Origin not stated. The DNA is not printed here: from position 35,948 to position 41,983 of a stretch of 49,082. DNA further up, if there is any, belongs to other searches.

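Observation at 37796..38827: C-family (DnaE-like) DNA polymerase palm/fingers core embedded in-frame in a conjugative relaxase-helicase-primase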

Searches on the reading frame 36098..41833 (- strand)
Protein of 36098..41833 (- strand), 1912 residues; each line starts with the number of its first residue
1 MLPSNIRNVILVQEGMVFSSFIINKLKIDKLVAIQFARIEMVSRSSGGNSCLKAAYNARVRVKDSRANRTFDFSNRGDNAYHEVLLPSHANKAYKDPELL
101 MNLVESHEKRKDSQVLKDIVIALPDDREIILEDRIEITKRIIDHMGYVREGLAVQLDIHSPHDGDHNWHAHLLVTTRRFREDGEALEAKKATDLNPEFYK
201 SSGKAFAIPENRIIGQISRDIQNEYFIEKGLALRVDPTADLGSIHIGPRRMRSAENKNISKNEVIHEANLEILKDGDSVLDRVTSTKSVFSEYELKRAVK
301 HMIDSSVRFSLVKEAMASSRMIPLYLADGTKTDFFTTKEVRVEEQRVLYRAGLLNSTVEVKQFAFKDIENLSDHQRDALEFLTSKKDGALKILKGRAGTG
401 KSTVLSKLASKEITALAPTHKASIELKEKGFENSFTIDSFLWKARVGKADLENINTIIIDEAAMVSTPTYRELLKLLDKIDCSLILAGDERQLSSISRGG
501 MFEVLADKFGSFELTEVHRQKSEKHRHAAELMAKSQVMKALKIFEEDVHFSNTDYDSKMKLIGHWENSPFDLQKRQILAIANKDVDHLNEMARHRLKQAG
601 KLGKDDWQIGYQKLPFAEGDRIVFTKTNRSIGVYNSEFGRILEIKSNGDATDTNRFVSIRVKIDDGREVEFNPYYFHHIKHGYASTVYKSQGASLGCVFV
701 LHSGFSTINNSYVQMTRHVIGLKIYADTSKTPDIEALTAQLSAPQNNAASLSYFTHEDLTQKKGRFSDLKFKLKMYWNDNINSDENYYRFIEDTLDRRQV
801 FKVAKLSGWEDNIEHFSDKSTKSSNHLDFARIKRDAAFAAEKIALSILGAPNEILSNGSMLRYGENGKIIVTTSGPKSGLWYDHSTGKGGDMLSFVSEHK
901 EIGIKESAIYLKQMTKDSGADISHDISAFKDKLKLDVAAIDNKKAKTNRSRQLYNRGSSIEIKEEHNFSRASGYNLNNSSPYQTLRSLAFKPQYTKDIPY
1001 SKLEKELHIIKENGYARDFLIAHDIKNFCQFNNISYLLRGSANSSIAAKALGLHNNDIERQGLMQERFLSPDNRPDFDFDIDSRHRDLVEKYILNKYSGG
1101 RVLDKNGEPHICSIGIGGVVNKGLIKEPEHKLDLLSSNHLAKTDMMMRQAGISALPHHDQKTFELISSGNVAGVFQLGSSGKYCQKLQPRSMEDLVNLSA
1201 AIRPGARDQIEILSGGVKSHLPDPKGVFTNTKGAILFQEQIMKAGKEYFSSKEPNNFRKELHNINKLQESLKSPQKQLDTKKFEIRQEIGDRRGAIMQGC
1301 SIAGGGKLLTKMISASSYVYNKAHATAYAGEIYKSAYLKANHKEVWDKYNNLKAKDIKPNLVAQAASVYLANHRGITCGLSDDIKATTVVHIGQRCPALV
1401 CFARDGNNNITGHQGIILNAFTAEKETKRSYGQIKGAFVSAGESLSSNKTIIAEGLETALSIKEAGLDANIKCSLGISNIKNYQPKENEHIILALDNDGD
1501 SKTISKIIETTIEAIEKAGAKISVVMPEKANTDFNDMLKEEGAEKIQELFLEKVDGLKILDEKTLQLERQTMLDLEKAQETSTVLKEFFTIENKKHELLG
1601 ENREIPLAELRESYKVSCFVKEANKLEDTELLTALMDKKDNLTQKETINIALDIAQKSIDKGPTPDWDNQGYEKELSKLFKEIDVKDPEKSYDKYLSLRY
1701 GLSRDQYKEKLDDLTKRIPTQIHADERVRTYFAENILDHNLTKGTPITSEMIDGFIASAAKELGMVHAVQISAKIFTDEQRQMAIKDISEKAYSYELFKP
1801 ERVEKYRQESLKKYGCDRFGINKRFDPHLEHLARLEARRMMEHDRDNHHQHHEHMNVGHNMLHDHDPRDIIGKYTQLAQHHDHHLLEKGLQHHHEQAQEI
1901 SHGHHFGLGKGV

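Call 4: search_protein_families(library=pfam, proteins=[window:36098-41833:-], max_evalue=1)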
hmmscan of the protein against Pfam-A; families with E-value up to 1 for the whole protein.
window:36098-41833:- (1912 aa): 20 families
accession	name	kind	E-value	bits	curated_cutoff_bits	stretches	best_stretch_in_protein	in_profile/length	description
PF13604.12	AAA_30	-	9.5e-36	123.8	27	1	371-547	2-183/191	AAA domain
PF03389.21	MobA_MobL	-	3.2e-28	99.5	26.7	1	52-189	5-138/224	MobA/MobL family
PF07733.18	DNA_pol3_alpha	-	4e-18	66.4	23.9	1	995-1102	19-129/260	Bacterial DNA polymerase III alpha NTPase domain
PF17657.6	DNA_pol3_finger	-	8.9e-18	64.6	22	1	1150-1268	20-149/166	Bacterial DNA polymerase III alpha subunit finger domain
PF13362.12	Toprim_3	-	7.2e-14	52.5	27.2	1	1450-1544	2-95/95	Toprim domain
PF13245.12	AAA_19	-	3.1e-13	50.5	25.1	1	390-496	13-132/134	AAA domain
PF01443.25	Viral_helicase1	-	2.6e-07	31.1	21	1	392-503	2-107/228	Viral superfamily 1 RNA helicase core domain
PF18335.7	SH3_13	-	5.6e-05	23.3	41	1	588-647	1-57/65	ATP-dependent RecD-like DNA helicase SH3 domain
PF13401.12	AAA_22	-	8.7e-05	23.3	27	1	392-492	9-125/130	AAA domain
PF13086.12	AAA_11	-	0.0001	22.6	27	2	371-413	2-42/257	AAA domain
PF23639.1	DUF7146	-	0.0018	19.1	27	1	1364-1439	20-103/105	Domain of unknown function (DUF7146)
PF13173.12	AAA_14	-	0.0029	18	27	1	390-488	4-97/129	AAA domain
PF05970.20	PIF1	-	0.0073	16.4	25.9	1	371-500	2-159/223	PIF1-like helicase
PF25199.1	nSTAND_NTPase5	-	0.024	14.9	34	1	383-411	36-64/145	Novel STAND NTPase 5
PF13538.12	UvrD_C_2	-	0.024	14.9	27.4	1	681-702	1-22/52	UvrD-like helicase C-terminal domain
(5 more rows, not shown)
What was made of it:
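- On C-family DNA polymerase catalytic core (Pol III alpha): PF07733 scores 4e-18, above its cutoff (call 4). PF17657 scores 9e-18, above its cutoff (call 4).
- On TraA_Ti / MOBQ relaxase-helicase: PF03389 scores 3e-28 (call 4). AAA_30 scores 1e-35 (call 4).
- On DnaG-type (Toprim) conjugative primase region: Toprim_3 scores 7e-14 (call 4).
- Checked: Pfam PF07733 scores 4e-18 (66 bits, cutoff 23.9) for aa 995-1102, and PF17657 scores 9e-18 (65 bits, cutoff 22) for aa 1150-1268 (call 4).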

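Call 5: search_protein_families(library=ncbifam, proteins=[window:36098-41833:-], max_evalue=1)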
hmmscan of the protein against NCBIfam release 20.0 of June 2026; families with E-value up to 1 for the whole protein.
window:36098-41833:- (1912 aa): 19 families
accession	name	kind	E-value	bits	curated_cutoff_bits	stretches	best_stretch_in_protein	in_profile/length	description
TIGR02768.1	TraA_Ti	equivalog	3.1e-119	399.4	590.45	1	32-754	1-743/751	Ti-type conjugative transfer relaxase TraA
NF010464.0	PRK13889.1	subfamily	8.9e-95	318.5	1015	1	33-780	2-751/992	conjugal transfer relaxase TraA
NF010402.0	PRK13826.1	subfamily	4.4e-64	216.9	1317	1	33-753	2-764/1102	Dtr system oriT relaxase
TIGR02760.1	TraI_TIGR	equivalog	4.1e-51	173.8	929.85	4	1363-1595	1684-1919/1960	conjugative transfer relaxase/helicase TraI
NF005298.0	PRK06826.1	equivalog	1.4e-40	138.9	1260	2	1149-1343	574-771/1151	DNA polymerase III subunit alpha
TIGR00594.1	polc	superfamily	2.1e-37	128.7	434.35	2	1149-1346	579-773/1022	DNA polymerase III subunit alpha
TIGR01448.2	helicase_RecD2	equivalog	2.9e-34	118.3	500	1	358-699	304-657/713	SF1B family DNA helicase RecD2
NF004226.0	PRK05673.1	equivalog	3e-32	111.5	1002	2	1148-1344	580-773/1146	DNA polymerase III subunit alpha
NF041496.1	MobQ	equivalog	4.8e-32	111.3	200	1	34-195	3-160/197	MobQ family relaxase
NF004225.0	PRK05672.1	subfamily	5.6e-32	110.8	939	2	995-1098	309-414/1047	error-prone DNA polymerase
NF005617.0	PRK07374.1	equivalog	1.8e-30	105.6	1653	2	1149-1342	591-781/1170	DNA polymerase III subunit alpha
NF005377.0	PRK06920.1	equivalog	1.2e-28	99.5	1806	2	1147-1342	558-748/1108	DNA polymerase III subunit alpha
NF005516.0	PRK07135.1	equivalog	1e-21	76.9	1084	2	1154-1346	517-704/974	DNA polymerase III DnaE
NF007079.0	PRK09532.1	equivalog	1.3e-21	76.5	1525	2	1000-1102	328-433/876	DNA polymerase III subunit alpha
TIGR01447.1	recD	equivalog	1.3e-14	53.7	310.15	2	397-525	203-337/597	exodeoxyribonuclease V subunit alpha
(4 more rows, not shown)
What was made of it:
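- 40193..40723 (-): RecD/TraA-type SF1 helicase core (AAA_30, aa 371-547), Walker A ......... call 4 (1e-35); call 5 (TraA_Ti profile 1-743 covered, 3e-119)
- On TraA_Ti / MOBQ relaxase-helicase: TIGR02768 profile positions 1-743/751 are covered (call 5).
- Checked: NCBIfam DnaE models reach 1e-40 (call 5).
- Homology and fold: Pfam and NCBIfam hits (calls 4, 5).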
